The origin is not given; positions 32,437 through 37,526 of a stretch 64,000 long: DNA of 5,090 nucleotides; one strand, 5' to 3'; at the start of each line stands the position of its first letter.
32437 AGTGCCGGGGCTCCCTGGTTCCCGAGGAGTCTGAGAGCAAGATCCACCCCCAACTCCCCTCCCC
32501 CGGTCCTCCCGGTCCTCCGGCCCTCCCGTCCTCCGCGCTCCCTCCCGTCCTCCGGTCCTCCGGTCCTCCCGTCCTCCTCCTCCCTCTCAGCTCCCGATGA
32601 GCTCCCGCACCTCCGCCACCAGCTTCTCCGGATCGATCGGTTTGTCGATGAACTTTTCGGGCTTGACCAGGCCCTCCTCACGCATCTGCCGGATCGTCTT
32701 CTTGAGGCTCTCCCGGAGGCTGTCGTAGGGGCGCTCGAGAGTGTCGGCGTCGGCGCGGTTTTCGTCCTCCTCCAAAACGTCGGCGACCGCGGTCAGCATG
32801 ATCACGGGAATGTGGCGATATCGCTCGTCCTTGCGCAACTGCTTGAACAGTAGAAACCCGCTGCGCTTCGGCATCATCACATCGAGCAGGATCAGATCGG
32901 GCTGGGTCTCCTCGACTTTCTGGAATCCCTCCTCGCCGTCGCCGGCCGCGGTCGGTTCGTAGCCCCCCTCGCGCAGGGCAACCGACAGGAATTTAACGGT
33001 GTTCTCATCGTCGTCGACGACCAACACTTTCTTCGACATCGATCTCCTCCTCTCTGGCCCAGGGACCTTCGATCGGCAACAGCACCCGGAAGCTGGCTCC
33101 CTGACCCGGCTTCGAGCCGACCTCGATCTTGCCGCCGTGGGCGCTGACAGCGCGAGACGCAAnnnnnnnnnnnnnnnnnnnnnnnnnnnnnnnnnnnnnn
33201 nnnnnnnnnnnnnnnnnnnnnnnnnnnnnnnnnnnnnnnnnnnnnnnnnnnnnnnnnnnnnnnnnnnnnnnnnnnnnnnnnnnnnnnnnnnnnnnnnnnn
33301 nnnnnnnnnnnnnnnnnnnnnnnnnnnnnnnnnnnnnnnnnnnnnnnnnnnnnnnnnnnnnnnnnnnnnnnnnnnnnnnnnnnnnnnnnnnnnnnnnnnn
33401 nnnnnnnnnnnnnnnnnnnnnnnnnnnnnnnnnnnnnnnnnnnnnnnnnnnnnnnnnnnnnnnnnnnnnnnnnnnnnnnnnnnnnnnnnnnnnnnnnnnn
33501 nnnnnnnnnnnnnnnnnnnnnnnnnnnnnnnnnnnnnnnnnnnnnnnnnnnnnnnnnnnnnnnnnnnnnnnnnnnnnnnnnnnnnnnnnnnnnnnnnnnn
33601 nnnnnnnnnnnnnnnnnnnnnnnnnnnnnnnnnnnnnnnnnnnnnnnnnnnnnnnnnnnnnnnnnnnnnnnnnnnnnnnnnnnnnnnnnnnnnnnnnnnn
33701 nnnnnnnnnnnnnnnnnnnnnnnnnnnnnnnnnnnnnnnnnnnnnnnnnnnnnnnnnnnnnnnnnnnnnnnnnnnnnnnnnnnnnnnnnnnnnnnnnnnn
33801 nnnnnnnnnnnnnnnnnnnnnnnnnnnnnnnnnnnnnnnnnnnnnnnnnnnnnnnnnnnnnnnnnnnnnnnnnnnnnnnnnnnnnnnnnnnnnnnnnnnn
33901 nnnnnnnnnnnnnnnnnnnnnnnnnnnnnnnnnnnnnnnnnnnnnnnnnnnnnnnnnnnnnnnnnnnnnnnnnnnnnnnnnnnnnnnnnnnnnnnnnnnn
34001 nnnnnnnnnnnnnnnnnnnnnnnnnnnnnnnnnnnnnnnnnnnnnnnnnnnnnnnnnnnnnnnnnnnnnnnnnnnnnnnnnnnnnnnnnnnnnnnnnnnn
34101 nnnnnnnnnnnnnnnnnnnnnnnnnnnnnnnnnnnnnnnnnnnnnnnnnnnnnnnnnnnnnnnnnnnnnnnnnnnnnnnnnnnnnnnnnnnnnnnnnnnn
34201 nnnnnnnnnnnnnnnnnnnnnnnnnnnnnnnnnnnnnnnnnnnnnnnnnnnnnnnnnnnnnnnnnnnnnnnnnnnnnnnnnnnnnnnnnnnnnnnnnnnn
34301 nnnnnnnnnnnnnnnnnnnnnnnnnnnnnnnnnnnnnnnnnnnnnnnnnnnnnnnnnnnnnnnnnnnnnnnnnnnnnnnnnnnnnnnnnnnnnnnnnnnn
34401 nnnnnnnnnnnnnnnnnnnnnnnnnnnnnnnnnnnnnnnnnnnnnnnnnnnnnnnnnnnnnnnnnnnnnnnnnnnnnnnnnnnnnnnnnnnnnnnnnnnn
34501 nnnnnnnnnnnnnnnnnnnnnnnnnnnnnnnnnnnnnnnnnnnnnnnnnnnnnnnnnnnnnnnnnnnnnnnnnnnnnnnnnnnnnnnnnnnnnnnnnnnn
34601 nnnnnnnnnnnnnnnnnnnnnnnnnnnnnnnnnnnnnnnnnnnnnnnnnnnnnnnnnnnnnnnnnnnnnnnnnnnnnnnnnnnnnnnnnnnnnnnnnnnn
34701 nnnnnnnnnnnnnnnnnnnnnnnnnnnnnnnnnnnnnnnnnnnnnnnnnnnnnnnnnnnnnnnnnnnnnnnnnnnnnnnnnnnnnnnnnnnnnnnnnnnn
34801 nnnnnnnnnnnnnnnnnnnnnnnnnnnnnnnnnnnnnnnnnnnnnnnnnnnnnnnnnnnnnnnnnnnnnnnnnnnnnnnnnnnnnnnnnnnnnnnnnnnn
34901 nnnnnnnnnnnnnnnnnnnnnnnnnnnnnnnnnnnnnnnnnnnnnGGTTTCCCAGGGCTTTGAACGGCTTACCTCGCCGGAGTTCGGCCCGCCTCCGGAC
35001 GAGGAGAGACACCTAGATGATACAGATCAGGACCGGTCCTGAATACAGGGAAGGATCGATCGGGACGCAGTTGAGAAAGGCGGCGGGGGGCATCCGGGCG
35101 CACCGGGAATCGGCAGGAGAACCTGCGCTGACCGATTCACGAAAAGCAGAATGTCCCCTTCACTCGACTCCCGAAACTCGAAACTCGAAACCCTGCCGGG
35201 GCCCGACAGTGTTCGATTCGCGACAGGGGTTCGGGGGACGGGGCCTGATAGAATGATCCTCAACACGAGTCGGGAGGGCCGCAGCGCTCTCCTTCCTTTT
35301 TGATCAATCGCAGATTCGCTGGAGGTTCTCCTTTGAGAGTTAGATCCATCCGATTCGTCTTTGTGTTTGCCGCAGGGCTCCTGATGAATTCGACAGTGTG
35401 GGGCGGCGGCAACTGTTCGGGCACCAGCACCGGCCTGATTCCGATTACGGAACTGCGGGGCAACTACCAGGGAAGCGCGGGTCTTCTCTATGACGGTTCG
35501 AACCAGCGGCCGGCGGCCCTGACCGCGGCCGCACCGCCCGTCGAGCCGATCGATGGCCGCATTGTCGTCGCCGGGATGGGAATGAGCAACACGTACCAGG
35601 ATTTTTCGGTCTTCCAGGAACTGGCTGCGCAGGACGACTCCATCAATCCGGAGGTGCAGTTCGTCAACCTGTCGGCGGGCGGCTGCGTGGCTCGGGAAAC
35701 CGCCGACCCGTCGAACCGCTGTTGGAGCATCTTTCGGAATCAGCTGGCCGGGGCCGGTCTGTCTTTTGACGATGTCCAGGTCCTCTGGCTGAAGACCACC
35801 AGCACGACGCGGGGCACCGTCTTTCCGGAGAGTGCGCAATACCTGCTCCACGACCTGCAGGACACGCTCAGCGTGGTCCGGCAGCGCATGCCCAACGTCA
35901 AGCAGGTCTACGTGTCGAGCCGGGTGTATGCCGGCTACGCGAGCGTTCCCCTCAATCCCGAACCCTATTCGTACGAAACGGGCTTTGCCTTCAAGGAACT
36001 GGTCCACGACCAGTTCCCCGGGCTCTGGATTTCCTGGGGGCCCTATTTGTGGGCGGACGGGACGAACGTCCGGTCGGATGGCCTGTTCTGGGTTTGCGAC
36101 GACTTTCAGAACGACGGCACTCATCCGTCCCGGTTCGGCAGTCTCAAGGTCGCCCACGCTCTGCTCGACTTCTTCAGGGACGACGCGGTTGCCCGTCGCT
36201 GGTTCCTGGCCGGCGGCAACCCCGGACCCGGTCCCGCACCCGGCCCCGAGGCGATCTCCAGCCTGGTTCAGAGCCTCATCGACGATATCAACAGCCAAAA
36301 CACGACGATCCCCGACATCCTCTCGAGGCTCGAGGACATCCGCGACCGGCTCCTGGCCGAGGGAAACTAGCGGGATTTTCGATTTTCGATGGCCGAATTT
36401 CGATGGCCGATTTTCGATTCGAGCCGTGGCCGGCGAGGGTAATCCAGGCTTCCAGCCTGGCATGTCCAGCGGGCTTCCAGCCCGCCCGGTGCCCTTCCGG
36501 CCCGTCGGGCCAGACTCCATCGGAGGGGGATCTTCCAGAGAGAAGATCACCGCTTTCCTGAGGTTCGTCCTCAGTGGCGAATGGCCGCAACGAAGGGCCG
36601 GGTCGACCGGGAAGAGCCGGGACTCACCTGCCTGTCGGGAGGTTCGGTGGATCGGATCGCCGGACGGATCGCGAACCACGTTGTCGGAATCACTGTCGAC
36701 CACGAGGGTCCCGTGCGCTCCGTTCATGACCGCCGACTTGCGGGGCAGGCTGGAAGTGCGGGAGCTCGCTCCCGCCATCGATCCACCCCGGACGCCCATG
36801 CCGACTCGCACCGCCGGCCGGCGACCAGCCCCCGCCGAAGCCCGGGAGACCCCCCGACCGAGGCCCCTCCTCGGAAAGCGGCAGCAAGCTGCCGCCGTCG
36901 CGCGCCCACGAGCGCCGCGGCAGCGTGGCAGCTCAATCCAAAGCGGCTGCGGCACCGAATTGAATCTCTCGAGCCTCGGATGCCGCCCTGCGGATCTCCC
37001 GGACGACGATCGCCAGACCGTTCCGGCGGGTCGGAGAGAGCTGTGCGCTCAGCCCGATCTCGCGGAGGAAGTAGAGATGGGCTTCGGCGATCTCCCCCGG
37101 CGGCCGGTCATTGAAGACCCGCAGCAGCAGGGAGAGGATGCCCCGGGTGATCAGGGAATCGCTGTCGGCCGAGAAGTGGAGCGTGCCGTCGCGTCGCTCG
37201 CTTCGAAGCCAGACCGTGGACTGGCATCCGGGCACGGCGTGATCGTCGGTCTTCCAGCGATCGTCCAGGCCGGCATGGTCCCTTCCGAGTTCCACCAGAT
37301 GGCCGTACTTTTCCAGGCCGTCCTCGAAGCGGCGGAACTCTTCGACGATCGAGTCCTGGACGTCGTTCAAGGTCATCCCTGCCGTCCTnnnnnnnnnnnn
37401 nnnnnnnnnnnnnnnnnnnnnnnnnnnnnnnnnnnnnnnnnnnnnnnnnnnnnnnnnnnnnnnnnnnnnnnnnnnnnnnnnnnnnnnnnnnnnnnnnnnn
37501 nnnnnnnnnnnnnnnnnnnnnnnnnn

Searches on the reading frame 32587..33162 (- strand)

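Call 7: search_protein_families(library=pfam, proteins=[window:32587-33162:-], max_evalue=0.001)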
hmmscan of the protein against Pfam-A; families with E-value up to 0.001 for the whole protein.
window:32587-33162:- (191 aa): 1 family
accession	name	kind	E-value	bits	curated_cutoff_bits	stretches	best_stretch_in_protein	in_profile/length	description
PF00072.30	Response_reg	-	5.7e-21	75.2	30.2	1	46-128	1-81/111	Response regulator receiver domain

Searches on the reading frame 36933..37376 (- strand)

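Call 7: search_protein_families(library=pfam, proteins=[window:36933-37376:-], max_evalue=0.001)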
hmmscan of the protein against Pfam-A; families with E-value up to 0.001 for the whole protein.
window:36933-37376:- (147 aa): 1 family
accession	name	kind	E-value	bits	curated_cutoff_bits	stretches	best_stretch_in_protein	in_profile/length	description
PF02657.20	SufE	-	9e-39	132.5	27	1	11-130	1-120/121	Fe-S metabolism associated domain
